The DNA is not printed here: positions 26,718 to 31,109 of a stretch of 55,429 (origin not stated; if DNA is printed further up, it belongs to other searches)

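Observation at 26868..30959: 1363-aa protein: HigA/XRE-type HTH fused to ~1290 aa with no recognisable catalytic or NTPase motif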

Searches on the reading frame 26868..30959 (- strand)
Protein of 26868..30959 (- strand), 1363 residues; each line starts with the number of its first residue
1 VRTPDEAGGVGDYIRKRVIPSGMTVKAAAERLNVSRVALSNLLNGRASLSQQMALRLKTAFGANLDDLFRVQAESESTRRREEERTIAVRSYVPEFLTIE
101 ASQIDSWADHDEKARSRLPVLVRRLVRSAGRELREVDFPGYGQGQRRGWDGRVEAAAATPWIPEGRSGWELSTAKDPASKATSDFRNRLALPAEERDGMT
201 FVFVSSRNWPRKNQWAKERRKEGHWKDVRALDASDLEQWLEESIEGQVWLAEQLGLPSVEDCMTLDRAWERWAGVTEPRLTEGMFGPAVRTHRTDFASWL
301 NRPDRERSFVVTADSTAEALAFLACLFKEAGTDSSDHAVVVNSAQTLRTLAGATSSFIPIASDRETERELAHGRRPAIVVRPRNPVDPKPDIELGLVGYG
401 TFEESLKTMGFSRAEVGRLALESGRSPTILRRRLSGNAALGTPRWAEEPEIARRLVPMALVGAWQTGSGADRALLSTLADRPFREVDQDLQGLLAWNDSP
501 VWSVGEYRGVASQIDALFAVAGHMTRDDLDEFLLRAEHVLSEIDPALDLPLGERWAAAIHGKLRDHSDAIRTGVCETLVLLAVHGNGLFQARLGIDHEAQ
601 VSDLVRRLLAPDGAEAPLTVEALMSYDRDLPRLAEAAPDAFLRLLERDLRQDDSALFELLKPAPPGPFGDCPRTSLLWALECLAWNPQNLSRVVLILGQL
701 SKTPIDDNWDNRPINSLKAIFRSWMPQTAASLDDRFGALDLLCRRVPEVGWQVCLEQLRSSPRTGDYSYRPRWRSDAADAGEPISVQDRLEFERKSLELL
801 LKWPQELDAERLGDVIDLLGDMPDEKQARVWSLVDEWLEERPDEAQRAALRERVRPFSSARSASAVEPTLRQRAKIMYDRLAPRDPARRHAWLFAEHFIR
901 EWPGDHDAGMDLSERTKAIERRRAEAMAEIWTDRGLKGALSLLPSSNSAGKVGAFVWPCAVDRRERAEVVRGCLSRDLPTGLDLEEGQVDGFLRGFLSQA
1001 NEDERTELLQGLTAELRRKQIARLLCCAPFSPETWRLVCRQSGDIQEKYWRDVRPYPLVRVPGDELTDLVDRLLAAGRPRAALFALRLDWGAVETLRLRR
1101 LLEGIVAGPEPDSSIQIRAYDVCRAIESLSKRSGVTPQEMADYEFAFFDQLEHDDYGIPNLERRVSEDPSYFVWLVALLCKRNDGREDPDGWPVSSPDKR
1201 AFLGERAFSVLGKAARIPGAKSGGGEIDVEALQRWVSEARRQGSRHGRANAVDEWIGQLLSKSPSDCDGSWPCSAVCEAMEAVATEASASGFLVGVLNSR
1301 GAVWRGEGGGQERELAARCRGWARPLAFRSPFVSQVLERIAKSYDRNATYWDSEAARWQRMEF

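Call 5: search_protein_families(library=pfam, proteins=[window:26868-30959:-], max_evalue=1)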
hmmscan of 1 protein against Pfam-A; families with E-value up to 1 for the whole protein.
window:26868-30959:- (1363 aa): 4 families
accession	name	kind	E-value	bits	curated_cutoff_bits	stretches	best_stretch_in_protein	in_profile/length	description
PF01381.28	HTH_3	-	4.5e-08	33.5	23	1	14-68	1-55/55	Helix-turn-helix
PF13560.12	HTH_31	-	4.6e-07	30.5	27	1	21-66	13-59/64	Helix-turn-helix domain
PF13384.12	HTH_23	-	0.051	13.9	24.6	0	22-41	17-36/50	Homeodomain-like domain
PF20017.4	VMAP-M15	-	0.23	12.3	27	0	803-839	29-62/81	vWA-MoxR associated protein middle region (VMAP-M) 15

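Call 6: search_protein_families(library=padloc, proteins=[window:26868-30959:-], max_evalue=1)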
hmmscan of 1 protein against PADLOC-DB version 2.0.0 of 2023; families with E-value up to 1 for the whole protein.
window:26868-30959:- (1363 aa): 4 families
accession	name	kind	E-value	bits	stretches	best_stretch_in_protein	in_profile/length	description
PDLC03991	PD-Lambda-4_A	-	7e-05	18.6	1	589-739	517-659/1283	-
PDLC03990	PD-Lambda-4_A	-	0.00018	17.6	1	589-737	177-317/943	-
PDLC04399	PDC-M07B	-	0.016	13.4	1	1239-1287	53-103/131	-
PDLC02926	HTH_VI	-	0.051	11.9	1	21-89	13-80/92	-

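Call 7: search_protein_families(library=ncbifam, proteins=[window:26868-30959:-], max_evalue=1)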
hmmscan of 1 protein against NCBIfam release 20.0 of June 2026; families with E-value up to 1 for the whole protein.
window:26868-30959:- (1363 aa): 4 families
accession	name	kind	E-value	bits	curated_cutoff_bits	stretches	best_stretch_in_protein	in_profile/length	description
TIGR02607.1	antidote_HigA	equivalog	3.7e-11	42.7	47.7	1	10-76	7-74/81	HigA family addiction module antitoxin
NF010760.0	PRK14163.1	equivalog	0.036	13.8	240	1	16-91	11-86/217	nucleotide exchange factor GrpE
NF003162.0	PRK04140.1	equivalog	0.15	11.1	263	1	12-84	129-201/317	transcriptional regulator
NF010807.0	PRK14211.1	equivalog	0.16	12.1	126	1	7-72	12-76/114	fluoride efflux transporter CrcB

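Call 11: find_homologous_proteins(query=window:26868-30959:-, max_evalue=0.001)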
Query window:26868-30959:- (1363 aa): 2462 proteins with E <= 0.001 among 8000 candidates; the best 120 are listed.
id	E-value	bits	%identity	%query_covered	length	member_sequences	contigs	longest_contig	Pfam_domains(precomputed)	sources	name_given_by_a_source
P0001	0.0e+0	3043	100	98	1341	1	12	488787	PF01381.29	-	-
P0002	0.0e+0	2381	78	100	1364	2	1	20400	PF01381.29,PF13560.13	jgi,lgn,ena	-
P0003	0.0e+0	2283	76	99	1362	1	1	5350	PF01381.29,PF13560.13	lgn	-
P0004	0.0e+0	2283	76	99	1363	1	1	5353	PF13560.13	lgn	-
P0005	0.0e+0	2237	75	99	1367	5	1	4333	PF01381.29,PF13560.13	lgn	-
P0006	0.0e+0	2217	75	98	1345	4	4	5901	PF01381.29,PF13560.13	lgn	-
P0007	0.0e+0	2216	74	99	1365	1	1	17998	PF01381.29,PF13560.13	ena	-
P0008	0.0e+0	2164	73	98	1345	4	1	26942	PF01381.29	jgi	jgi:plasmid maintenance system antidote protein VapI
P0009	0.0e+0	2151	72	100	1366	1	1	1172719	PF01381.29,PF13560.13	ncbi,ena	-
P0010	0.0e+0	2126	72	100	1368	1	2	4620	PF01381.29,PF13560.13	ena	-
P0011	0.0e+0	2019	74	90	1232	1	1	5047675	-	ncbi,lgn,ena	-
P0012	0.0e+0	1957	66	100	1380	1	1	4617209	PF01381.29,PF13560.13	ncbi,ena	-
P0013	0.0e+0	1944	65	100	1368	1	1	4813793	PF01381.29,PF13560.13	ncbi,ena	-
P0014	0.0e+0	1938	65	100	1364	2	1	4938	PF01381.29,PF13560.13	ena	-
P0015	0.0e+0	1919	65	99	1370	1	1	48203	PF01381.29,PF13560.13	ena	-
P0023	0.0e+0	1524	53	99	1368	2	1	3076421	PF01381.29,PF13560.13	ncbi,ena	-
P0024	0.0e+0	1506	53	99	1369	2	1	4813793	PF01381.29,PF13560.13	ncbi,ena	-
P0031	0.0e+0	1458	54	98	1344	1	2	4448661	PF01381.29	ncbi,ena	-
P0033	0.0e+0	1457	54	98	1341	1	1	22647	PF01381.29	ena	-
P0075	0.0e+0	1402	51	99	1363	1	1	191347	PF01381.29,PF13560.13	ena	-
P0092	0.0e+0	1391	50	99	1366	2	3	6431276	PF01381.29,PF13560.13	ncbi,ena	-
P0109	0.0e+0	1384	50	99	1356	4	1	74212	PF01381.29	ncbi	-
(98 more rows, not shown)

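Call 15: find_related_loci(query=window:26868-30959:-, collection=genome_contigs, flank=8000)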
Query window:26868-30959:- (1363 aa) in genome_contigs; peptide patterns used: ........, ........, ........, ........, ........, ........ (x = any residue, [..] = any of these).
92 stretches matched a pattern; 31 encode a relative of the query (tblastn E <= 1e-3); 31 distinct loci.
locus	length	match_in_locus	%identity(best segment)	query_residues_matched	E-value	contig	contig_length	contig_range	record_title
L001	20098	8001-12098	72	1-1363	0e+0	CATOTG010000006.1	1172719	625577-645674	MAG: uncultured Thermoanaerobaculia bacterium isolate 2de50437-b26d-4e32-99b7-ac34be852a58 genome assembly, contig: cont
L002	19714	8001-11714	74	130-1363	0e+0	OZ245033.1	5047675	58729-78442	MAG: Candidatus Multivorans sp. isolate ccabee53-d9e3-4e52-b566-adb1483e4997 genome assembly, chromosome: 1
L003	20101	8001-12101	65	1-1362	0e+0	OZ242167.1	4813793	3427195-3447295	MAG: Candidatus Multivorans sp. isolate 7fb352fe-185d-4cb3-939b-2af4a04fcc16 genome assembly, chromosome: 1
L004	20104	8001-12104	64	1-1362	0e+0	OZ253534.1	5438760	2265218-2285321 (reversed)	MAG: Candidatus Multivorans sp. isolate be2d7f3f-f219-46b2-8ad1-06fdd0eb2387 genome assembly, chromosome: 1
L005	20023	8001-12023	50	7-1355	0e+0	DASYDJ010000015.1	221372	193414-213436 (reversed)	MAG TPA_asm: Gemmatimonadaceae bacterium isolate SMAG_U4956 k141_2053240, whole genome shotgun sequence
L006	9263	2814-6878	48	4-1362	0e+0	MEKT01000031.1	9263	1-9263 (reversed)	MAG: Acidobacteria bacterium RIFCSPLOWO2_02_FULL_65_29 rifcsplowo2_02_scaffold_12748, whole genome shotgun sequence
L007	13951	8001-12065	48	2-1361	0e+0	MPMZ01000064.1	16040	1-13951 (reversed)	MAG: Nitrospira sp. bin75 NODE_4515_length_16040_cov_12.0427_ID_9029, whole genome shotgun sequence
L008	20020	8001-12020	48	11-1363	0e+0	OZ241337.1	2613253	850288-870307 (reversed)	MAG: Nitrospirales bacterium isolate f26259d3-4dc5-40e9-b64d-64c16dbef0a4 genome assembly, chromosome: 1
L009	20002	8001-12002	49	11-1354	0e+0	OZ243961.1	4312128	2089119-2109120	MAG: uncultured Candidatus Binatia bacterium isolate c3ca01ca-9b7f-48ee-8e12-6a9662520b33 genome assembly, chromosome: 1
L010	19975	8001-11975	48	11-1354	0e+0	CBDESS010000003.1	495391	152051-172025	MAG: uncultured Candidatus Binatia bacterium isolate d285014b-b5bd-45bc-989a-fc635d2899d5 genome assembly, contig: conti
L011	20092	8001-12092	49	1-1361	0e+0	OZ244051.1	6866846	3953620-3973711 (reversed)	MAG: Vicinamibacterales bacterium isolate 8ba7f8d7-3fc5-437a-86da-c0f89745c60d genome assembly, chromosome: 1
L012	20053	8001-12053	48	10-1362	0e+0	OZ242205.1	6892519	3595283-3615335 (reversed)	MAG: Vicinamibacterales bacterium isolate eeb0043e-0032-4cf8-a264-719f6bba5173 genome assembly, chromosome: 1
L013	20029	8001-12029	47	11-1361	0e+0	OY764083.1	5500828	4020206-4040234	MAG: Acidobacteriota bacterium isolate 715e7d27-e149-44c2-9d7f-aa5f8d263fc4 genome assembly, chromosome: 1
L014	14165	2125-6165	47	10-1361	0e+0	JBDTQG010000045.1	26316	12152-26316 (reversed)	MAG: Thermoanaerobaculia bacterium isolate cluster3_bin.216 NODE_5840_length_26316_cov_7.876471, whole genome shotgun se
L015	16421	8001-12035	46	11-1361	0e+0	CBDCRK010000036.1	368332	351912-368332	MAG: uncultured Candidatus Binatia bacterium isolate c14ce093-c1b4-4a9f-a633-4da5294aefe4 genome assembly, contig: conti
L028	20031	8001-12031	46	10-1363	0e+0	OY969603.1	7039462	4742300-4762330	MAG: uncultured Acidobacteriota bacterium isolate MFD01476.bin.c.1 genome assembly, chromosome: 1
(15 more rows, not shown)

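Call 18: find_encoding_contigs(protein=P0009, flank=10000, max_places=2)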
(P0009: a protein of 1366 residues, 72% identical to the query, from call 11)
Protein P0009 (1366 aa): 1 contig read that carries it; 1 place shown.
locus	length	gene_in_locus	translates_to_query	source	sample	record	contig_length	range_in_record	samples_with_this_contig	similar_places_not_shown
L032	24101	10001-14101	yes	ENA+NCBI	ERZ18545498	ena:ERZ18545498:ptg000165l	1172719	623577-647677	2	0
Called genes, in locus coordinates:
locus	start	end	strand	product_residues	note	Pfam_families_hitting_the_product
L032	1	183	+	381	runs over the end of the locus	-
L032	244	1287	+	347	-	-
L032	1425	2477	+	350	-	-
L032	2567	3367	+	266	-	PF01061:ABC2_membrane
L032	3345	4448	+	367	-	PF00535:Glycos_transf_2, PF13641:Glyco_tranf_2_3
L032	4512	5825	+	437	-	-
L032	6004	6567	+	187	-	PF01661:Macro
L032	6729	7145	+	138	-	-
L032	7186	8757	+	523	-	PF01676:Metalloenzyme, PF10143:PhosphMutase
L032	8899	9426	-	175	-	-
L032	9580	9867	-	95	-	-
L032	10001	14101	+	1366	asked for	PF01381:HTH_3 (weak), PF13560:HTH_31 (weak)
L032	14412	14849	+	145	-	-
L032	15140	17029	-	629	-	PF01447:Peptidase_M4, PF02868:Peptidase_M4_C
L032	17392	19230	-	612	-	PF01447:Peptidase_M4, PF02868:Peptidase_M4_C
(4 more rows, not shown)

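Call 19: find_encoding_contigs(protein=P0031, flank=10000, max_places=2)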
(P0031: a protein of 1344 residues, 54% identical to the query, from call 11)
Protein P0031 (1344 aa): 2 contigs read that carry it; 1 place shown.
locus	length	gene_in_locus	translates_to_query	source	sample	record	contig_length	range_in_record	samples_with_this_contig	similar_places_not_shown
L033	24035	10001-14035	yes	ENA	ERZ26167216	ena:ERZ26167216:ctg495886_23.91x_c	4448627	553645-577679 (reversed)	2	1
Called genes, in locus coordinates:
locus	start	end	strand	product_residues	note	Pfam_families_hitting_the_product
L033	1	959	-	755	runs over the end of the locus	PF02897:Peptidase_S9_N, PF00326:Peptidase_S9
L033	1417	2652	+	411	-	PF02321:OEP (weak)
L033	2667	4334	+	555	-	PF25919:BSH_CusB (faint)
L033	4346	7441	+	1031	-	PF00873:ACR_tran, PF03176:MMPL (faint), PF02355:SecD_SecF_C (faint)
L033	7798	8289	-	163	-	-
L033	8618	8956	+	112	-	PF05960:DUF885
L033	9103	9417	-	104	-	-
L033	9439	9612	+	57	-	-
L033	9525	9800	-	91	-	-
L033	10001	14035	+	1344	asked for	PF01381:HTH_3 (faint)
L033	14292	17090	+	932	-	PF04313:HSDR_N (faint), PF00270:DEAD, PF04851:ResIII, PF18766:SWI2_SNF2, PF00271:Helicase_C (weak), PF08463:EcoEI_R_C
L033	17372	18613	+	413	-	-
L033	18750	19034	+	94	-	PF02604:PhdYeFM_antitox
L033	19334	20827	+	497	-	PF12161:HsdM_N (weak), PF02384:N6_Mtase, PF01170:UPF0020 (faint)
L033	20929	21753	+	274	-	PF00194:Carb_anhydrase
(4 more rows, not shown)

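Call 21: search_solved_structures(query=A1, max_evalue=1, show_alignments=2)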
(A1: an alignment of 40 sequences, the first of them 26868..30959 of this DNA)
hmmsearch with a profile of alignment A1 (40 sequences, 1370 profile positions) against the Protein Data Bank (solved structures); distinct sequences matched with E-value up to 1: 22.
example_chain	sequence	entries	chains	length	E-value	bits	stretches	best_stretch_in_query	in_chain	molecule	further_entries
2eby_A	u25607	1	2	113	1.3e-06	29.2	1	4-79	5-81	Putative HTH-type transcriptional regulator ybaQ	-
2icp_A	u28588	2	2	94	1.6e-05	25.6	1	7-77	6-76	antitoxin higa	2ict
4mcx_A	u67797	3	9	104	3.3e-05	24.6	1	6-79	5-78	Antidote protein | Antitoxin HigA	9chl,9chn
6chv_A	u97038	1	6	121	4.2e-05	24.2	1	5-79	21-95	Antitoxin HigA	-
4mct_A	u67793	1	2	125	5.5e-05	23.8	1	6-79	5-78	Antidote protein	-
6cf1_A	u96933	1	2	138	6e-05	23.7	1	5-79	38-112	Antitoxin HigA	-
6f8s_A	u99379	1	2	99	0.00029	21.5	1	6-80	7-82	XRE family transcriptional regulator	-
6f8h_A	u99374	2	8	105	0.00035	21.2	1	6-80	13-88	XRE family transcriptional regulator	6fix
3cec_A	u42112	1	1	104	0.00052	20.6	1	10-76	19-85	Putative antidote protein of plasmid maintenance system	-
3trb_A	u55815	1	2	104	0.00054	20.5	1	20-79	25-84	Virulence-associated protein I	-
8tac_A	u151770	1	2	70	0.0064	17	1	6-62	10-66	DBP48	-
7csv_A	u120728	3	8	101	0.01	16.3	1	6-76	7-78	HTH cro/C1-type domain-containing protein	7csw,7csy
6jpi_A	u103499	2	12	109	0.013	16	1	6-76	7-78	HTH cro/C1-type domain-containing protein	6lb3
24bv_A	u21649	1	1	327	0.2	12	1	797-909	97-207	MYG1 exonuclease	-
24bm_A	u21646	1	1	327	0.28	11.6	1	797-909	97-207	MYG1 exonuclease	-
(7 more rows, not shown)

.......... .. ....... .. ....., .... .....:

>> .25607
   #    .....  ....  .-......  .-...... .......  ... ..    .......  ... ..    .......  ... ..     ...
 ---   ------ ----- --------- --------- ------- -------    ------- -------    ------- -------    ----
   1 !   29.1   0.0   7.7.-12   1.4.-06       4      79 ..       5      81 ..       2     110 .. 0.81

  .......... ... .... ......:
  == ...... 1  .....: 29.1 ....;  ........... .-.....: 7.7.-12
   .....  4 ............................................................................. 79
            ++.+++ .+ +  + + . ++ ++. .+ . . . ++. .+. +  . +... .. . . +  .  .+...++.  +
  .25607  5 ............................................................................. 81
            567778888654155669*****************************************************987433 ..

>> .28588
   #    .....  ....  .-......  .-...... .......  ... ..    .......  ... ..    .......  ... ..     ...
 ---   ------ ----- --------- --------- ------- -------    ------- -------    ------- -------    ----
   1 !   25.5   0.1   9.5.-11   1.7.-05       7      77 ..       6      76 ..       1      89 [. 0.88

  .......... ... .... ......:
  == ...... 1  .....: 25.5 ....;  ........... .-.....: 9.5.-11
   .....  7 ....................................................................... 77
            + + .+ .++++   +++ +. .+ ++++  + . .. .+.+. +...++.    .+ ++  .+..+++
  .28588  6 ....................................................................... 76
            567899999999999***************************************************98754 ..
